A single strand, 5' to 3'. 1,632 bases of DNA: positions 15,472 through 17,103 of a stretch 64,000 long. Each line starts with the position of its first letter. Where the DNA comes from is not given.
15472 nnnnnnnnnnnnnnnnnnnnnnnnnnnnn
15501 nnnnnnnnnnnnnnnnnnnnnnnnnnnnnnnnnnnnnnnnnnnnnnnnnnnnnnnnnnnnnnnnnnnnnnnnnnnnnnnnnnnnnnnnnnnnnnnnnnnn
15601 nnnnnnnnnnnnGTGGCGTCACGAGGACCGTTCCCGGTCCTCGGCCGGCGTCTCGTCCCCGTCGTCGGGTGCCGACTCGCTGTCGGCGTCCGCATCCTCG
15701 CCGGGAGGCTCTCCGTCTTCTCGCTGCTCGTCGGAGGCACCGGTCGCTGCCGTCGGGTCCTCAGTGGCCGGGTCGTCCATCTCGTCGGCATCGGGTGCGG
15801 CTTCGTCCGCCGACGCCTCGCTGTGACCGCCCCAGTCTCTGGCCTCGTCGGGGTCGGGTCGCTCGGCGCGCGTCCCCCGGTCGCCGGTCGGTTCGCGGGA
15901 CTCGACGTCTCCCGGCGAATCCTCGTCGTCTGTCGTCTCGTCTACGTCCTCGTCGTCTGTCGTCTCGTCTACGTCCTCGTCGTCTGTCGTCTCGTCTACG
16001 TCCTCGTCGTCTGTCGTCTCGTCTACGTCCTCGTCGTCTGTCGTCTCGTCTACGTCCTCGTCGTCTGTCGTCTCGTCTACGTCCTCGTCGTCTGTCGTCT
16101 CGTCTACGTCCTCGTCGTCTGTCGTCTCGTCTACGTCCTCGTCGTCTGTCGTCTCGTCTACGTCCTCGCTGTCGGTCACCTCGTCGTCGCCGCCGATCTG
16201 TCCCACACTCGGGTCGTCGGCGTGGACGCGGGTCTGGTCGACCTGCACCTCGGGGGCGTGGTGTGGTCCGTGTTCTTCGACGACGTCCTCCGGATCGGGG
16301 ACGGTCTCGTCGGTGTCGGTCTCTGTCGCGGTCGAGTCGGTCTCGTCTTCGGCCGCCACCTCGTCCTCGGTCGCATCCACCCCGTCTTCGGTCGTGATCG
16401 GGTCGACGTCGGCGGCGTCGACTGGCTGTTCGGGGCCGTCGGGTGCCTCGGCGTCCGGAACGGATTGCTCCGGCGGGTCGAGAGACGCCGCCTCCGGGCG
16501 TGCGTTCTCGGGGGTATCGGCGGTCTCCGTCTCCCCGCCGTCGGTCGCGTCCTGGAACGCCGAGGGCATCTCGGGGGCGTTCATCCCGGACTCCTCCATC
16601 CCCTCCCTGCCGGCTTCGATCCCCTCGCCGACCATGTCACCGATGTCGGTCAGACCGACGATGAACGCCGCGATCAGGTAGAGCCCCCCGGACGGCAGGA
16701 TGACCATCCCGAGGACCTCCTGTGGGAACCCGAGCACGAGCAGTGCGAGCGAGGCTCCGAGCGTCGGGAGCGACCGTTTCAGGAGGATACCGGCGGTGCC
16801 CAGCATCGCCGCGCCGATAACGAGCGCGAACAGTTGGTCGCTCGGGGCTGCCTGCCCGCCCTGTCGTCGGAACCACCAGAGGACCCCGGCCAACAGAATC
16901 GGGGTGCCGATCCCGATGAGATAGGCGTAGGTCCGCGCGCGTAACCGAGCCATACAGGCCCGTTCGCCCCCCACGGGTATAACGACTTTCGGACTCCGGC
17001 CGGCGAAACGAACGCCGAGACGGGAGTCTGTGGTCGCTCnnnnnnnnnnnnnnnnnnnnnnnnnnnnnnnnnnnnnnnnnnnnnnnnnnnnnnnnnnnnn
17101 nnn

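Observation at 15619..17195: Membrane protein with nine perfect 27-nt tandem repeats (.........) divergent from an SPFH gene across a 47-bp duplicated promoter segment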

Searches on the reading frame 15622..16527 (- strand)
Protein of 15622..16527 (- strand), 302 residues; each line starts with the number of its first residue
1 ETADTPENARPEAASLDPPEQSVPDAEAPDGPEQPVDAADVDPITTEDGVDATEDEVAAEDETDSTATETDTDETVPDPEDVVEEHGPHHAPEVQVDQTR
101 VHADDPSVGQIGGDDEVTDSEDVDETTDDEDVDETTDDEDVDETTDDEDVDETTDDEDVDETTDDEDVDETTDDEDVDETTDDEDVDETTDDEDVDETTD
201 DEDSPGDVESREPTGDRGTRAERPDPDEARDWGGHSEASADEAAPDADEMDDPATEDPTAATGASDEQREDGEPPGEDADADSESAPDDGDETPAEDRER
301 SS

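Call 63: search_protein_families(library=pfam, proteins=[window:15622-16527:-], max_evalue=0.01)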
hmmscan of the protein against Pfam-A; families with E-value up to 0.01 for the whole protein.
window:15622-16527:- (302 aa): 0 families

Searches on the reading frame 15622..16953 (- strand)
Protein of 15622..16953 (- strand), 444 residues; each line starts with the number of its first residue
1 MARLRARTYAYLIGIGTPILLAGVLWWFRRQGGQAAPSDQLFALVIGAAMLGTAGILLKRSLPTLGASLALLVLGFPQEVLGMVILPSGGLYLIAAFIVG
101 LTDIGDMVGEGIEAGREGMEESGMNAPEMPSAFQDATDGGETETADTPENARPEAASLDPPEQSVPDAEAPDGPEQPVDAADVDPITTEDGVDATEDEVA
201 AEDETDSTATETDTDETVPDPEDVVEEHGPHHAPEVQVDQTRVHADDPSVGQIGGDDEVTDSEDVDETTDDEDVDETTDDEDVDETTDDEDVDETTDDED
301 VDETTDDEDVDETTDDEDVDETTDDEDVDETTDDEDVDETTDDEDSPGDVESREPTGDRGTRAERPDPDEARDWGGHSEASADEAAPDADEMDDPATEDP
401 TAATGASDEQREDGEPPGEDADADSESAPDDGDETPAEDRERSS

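Call 9: search_protein_families(library=pfam, proteins=[window:15622-16953:-], max_evalue=0.01)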
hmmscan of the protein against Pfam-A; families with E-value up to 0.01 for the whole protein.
window:15622-16953:- (444 aa): 0 families

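Call 10: search_protein_families(library=ncbifam, proteins=[window:15622-16953:-], max_evalue=0.01)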
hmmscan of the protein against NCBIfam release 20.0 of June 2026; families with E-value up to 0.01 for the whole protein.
window:15622-16953:- (444 aa): 0 families

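Call 21: list_cluster_members(proteins=[P0001, P0002, P0003, window:15622-16953:-])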
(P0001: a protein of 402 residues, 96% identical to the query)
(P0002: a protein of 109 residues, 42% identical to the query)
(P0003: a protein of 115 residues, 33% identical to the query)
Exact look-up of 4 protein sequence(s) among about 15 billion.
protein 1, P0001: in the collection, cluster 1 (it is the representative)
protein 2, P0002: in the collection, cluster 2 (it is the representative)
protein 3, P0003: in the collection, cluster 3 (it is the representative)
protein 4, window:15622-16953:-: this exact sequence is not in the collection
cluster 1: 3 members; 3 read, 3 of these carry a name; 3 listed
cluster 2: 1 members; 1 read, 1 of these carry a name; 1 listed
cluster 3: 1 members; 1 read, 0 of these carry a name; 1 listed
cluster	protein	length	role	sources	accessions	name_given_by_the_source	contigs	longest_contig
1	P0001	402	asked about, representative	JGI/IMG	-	hypothetical protein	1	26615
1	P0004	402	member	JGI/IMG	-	hypothetical protein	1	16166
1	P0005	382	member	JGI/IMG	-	hypothetical protein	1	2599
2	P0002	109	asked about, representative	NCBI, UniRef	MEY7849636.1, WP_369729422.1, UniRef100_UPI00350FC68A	hypothetical protein AB7C87_10625 [Natrarchaeobius sp. A-rgal3] | hypothetical protein n=1 Tax=Natrarchaeobius versutus TaxID=1679078 RepID=UPI00350FC68A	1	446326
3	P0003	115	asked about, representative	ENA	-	-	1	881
